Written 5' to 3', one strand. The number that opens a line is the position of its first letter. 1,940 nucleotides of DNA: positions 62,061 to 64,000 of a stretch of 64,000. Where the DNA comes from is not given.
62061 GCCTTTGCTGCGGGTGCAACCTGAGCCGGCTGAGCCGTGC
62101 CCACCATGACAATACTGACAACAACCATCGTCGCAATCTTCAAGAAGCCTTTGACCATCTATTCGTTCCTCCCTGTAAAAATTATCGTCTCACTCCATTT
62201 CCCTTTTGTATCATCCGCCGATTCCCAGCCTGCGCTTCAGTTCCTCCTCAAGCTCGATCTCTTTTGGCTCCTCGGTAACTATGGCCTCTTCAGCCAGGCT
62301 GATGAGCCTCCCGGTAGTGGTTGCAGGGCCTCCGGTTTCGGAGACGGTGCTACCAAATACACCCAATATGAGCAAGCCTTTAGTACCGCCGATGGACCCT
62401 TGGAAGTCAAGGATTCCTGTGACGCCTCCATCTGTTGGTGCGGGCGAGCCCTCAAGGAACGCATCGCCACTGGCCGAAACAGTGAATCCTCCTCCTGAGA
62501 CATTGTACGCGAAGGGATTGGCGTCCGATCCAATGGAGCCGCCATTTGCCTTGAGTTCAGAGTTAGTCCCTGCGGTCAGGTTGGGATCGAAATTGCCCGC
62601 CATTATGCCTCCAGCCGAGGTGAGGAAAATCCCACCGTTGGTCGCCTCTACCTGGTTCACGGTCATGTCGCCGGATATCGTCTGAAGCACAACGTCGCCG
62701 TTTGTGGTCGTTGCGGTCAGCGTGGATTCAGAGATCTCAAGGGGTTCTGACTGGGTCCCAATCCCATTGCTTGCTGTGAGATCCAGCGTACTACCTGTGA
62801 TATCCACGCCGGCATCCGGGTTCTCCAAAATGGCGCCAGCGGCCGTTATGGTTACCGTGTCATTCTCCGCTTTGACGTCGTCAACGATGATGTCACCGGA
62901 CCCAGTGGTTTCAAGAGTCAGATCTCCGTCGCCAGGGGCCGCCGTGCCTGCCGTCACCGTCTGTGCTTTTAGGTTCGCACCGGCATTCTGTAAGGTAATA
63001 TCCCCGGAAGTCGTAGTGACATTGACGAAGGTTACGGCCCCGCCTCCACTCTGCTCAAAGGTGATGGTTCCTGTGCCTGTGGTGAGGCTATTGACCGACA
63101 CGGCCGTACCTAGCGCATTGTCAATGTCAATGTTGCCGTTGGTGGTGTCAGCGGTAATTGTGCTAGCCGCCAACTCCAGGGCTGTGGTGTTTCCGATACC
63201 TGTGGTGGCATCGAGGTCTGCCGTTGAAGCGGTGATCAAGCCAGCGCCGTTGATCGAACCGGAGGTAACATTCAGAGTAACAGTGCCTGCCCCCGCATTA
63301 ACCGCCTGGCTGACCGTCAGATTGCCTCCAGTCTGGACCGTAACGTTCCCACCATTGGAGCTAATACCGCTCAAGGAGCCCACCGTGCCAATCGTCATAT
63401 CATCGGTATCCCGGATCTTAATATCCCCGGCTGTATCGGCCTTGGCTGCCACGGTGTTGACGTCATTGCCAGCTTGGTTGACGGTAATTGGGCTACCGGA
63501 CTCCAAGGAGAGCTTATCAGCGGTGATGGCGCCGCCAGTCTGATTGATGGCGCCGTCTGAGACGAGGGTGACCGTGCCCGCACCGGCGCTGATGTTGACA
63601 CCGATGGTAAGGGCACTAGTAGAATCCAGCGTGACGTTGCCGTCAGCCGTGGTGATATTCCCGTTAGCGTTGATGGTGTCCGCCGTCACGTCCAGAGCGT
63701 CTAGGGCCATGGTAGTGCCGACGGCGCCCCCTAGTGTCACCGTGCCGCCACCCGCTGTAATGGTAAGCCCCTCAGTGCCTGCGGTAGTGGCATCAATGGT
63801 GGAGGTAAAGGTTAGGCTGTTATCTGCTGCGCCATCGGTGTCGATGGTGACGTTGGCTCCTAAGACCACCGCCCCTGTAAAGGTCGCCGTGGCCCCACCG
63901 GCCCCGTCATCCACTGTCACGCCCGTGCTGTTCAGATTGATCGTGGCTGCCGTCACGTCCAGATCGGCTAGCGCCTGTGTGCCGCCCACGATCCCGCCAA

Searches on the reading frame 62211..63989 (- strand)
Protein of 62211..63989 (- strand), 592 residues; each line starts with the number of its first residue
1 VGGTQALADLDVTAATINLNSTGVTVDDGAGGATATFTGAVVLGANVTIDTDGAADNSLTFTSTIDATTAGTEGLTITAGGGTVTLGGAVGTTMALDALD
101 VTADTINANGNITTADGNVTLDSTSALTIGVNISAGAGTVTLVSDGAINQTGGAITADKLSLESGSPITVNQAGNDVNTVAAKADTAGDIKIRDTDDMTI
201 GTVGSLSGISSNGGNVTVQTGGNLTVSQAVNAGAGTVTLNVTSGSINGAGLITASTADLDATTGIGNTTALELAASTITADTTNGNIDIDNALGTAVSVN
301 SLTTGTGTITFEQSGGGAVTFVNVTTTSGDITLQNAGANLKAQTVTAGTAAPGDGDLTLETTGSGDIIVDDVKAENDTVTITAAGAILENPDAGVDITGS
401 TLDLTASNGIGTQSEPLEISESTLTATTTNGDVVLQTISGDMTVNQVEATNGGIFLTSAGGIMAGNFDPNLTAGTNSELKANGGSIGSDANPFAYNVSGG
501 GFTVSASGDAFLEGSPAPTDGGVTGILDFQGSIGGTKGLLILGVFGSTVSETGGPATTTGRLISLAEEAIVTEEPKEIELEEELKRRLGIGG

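Call 22: search_protein_families(library=pfam, proteins=[window:62211-63989:-], max_evalue=0.00001)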
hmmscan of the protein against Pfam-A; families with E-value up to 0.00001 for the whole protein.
window:62211-63989:- (592 aa): 0 families

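Call 77: search_protein_families(library=pfam, proteins=[window:62211-63989:-], max_evalue=0.001)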
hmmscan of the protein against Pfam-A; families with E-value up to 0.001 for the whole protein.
window:62211-63989:- (592 aa): 2 families
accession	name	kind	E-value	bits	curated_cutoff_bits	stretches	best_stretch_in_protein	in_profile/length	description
PF18886.6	DUF5649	-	5.4e-05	23.9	25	1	117-180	2-64/68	Repeats of unknown function (DUF5649)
PF09122.16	DUF1930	-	0.00027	21.3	27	0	369-395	11-37/68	Domain of unknown function (DUF1930)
